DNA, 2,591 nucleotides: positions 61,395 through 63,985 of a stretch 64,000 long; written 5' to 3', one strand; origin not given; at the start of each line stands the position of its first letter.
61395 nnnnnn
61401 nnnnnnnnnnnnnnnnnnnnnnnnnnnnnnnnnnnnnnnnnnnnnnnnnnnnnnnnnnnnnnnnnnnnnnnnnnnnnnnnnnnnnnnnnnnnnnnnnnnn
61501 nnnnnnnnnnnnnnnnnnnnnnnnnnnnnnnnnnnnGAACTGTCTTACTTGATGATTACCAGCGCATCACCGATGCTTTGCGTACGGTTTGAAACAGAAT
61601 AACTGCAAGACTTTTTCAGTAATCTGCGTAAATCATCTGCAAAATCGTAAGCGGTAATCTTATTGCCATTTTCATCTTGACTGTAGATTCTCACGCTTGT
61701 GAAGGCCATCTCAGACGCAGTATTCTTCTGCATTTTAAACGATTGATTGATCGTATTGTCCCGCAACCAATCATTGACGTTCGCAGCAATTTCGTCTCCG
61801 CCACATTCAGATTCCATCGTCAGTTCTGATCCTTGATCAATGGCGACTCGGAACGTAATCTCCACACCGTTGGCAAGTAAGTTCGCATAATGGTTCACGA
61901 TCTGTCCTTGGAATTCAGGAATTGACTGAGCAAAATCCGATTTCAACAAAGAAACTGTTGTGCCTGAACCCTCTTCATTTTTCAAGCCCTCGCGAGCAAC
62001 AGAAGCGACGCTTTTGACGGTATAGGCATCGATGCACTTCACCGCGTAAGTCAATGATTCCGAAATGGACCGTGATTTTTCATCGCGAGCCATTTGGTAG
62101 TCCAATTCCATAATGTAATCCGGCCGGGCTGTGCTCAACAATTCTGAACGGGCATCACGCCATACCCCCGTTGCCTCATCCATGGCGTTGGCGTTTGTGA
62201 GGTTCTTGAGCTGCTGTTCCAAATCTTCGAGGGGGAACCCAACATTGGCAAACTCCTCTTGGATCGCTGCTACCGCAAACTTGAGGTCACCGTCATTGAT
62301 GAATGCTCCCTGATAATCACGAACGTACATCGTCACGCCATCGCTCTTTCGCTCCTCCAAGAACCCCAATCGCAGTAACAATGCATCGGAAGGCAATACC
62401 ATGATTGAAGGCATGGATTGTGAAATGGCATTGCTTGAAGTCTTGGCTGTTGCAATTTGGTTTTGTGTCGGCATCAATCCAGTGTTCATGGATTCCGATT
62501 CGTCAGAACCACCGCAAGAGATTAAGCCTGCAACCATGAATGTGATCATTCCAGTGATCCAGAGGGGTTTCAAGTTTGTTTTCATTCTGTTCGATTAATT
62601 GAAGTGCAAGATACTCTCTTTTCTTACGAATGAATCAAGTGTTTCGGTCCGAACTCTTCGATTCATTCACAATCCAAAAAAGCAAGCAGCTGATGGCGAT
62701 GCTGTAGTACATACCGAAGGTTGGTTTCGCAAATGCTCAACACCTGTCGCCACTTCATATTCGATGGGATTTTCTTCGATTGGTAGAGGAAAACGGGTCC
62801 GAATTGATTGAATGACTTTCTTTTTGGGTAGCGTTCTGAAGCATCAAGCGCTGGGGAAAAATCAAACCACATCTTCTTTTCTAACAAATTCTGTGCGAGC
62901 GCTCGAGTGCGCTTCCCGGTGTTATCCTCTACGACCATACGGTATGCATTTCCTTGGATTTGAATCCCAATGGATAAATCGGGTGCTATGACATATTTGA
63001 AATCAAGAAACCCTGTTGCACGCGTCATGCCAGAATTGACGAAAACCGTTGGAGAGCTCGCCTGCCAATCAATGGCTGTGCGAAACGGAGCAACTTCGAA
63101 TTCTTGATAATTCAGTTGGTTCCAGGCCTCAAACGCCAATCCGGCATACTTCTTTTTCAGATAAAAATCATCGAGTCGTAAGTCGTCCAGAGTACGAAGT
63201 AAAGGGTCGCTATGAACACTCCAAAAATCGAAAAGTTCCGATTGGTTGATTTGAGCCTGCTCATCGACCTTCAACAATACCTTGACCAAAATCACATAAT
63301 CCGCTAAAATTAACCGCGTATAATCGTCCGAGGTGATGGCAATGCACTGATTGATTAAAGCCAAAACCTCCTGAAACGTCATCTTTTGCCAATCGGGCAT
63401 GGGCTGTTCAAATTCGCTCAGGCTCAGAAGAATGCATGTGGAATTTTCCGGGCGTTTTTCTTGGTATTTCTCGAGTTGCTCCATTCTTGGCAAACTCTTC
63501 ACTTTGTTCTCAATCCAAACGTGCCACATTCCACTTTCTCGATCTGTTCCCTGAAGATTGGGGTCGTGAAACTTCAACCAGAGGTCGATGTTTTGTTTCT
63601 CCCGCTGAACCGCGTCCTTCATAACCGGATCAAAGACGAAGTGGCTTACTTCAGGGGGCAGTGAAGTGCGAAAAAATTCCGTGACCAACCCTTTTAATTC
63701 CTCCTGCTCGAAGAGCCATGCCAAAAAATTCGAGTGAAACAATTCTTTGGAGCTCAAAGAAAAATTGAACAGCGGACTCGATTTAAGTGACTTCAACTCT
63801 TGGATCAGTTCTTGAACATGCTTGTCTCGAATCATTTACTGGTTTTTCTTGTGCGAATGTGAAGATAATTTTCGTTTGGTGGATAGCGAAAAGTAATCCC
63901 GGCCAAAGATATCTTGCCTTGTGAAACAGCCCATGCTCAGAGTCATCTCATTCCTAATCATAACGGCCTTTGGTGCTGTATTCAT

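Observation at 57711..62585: Operon of three unassignable lipoproteins packed against a CASTOR/POLLUX-like RCK channel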

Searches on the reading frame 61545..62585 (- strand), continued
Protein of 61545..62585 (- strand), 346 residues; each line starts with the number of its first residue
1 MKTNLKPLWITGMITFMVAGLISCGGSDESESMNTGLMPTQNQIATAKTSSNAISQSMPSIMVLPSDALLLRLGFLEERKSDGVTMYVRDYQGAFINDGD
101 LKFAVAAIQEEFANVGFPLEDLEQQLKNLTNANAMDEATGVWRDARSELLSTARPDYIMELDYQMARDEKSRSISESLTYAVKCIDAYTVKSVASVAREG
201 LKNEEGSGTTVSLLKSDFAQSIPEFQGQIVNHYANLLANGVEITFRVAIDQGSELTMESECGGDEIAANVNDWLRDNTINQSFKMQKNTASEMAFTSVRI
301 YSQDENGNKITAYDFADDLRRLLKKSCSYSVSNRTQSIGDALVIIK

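Call 90: fold_search(model_id=the predicted structure, library=viral)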
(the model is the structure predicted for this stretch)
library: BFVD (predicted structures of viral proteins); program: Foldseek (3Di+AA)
matches with E <= 10: 969; with E <= 0.001: 0
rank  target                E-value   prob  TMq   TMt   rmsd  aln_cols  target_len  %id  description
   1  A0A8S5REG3            2.9e-03  0.99  0.20  0.37   8.6       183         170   15  LPS-assembly protein [virus sp. ctd0M1]
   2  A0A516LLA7            1.2e-02  0.51  0.16  0.21  20.3       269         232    8  (no name in the UniProt tables at hand)
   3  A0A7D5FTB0            1.4e-02  0.38  0.10  0.16  11.0       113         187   14  (no name in the UniProt tables at hand)
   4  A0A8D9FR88            2.7e-02  0.47  0.19  0.31  15.7       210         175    8  Nicotinamide-nucleotide amidohydrolase PncC [uncultured marine phage]
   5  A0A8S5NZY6            3.0e-02  0.69  0.18  0.23  23.4       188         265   12  Uncharacterized protein [Myoviridae sp. ctLnO19]
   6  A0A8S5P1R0            3.2e-02  0.14  0.11  0.07  19.1       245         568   12  Uncharacterized protein [Myoviridae sp. ctLnO19]
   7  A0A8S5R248            3.4e-02  0.97  0.21  0.55   4.6       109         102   12  Uncharacterized protein [Microviridae sp. ctatW3]
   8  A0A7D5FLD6            3.4e-02  0.35  0.15  0.25  20.2       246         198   10  (no name in the UniProt tables at hand)
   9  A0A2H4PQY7            3.6e-02  0.14  0.13  0.15  32.9       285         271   11  Uncharacterized protein [Streptomyces phage Manuel]
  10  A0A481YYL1            4.1e-02  0.47  0.18  0.11  14.3       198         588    9  Oxidoreductase family protein [Marseillevirus LCMAC202]
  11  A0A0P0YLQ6            4.1e-02  0.11  0.11  0.14  26.2       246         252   11  (no name in the UniProt tables at hand)
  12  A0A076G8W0            6.3e-02  0.21  0.13  0.24  26.5       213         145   12  Uncharacterized protein [Bacillus phage Bobb]
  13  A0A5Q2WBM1            7.1e-02  0.54  0.16  0.17  18.8       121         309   12  (no name in the UniProt tables at hand)
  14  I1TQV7                8.0e-02  0.33  0.16  0.20  12.2       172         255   10  (no name in the UniProt tables at hand)
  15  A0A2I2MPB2            8.5e-02  0.10  0.09  0.16  19.8       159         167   11  Uncharacterized protein [Mycobacterium phage EniyanLRS]
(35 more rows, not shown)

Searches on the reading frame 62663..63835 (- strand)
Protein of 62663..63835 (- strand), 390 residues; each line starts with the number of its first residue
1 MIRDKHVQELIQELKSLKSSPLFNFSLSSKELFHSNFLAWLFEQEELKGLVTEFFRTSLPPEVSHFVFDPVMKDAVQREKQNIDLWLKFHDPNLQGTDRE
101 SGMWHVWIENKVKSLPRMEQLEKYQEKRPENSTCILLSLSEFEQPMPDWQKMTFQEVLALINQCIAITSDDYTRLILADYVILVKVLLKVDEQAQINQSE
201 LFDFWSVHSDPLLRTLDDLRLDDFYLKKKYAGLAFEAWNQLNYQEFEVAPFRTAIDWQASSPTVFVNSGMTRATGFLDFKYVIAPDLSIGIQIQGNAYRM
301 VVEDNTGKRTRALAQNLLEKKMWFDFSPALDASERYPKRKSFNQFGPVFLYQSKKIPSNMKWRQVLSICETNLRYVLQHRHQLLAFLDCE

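Call 3: search_protein_families(library=pfam, proteins=[window:62663-63835:-], max_evalue=1)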
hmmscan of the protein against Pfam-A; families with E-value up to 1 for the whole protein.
window:62663-63835:- (390 aa): 2 families
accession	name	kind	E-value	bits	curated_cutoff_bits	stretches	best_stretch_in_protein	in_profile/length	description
PF14281.12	PDDEXK_4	-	5.6e-10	39.9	22.3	1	28-167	10-166/183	PD-(D/E)XK nuclease superfamily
PF01846.25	FF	-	0.045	14.3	22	1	352-376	11-35/50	FF domain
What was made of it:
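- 62663..63835 (-): PD-(D/E)xK nuclease-family gene, 390 aa. It lies 77 nt upstream of A and may be the first gene of the transcription unit. PDDEXK_4 at E 5.6e-10 (call 3).
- Checked: 62663-63835 is Pfam PDDEXK_4 (E 5.6e-10, call 3).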

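Call 4: search_protein_families(library=ncbifam, proteins=[window:62663-63835:-], max_evalue=1)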
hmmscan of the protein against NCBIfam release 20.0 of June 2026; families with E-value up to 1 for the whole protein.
window:62663-63835:- (390 aa): 3 families
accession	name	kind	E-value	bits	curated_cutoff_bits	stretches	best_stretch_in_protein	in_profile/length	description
NF050178.1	PA4570_fam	equivalog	0.033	14.5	100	1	83-112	5-35/69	PA4570 family protein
TIGR03700.1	mena_SCO4494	equivalog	0.19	10.6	434.55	1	67-148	171-253/351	aminofutalosine synthase MqnE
NF011439.0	PRK14868.1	equivalog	0.21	9.7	1310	1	283-318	67-102/795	DNA topoisomerase VI subunit B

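Call 5: search_protein_families(library=padloc, proteins=[window:62663-63835:-], max_evalue=1)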
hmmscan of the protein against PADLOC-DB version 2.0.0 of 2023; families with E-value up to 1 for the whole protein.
window:62663-63835:- (390 aa): 7 families
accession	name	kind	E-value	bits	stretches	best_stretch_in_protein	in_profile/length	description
PDLC04972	PDC-S26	-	1.2e-13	49.2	1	25-194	37-215/397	-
PDLC04977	PDC-S26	-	2.3e-13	48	1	29-186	40-207/400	-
PDLC04971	PDC-S26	-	4.8e-09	33.5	1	27-170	42-200/415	-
PDLC04969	PDC-S26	-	2.2e-06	25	1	28-214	38-216/367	-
PDLC04983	PDC-S26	-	0.0012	16.3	1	27-128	43-137/413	-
PDLC04980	PDC-S26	-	0.0031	14.9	1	105-324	119-341/389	-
PDLC04974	PDC-S26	-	0.21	8.8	1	105-189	120-215/401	-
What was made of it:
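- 62663..63835 (-): PADLOC PDC-S26 at E 1.2e-13 over the N-terminal half (call 5).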
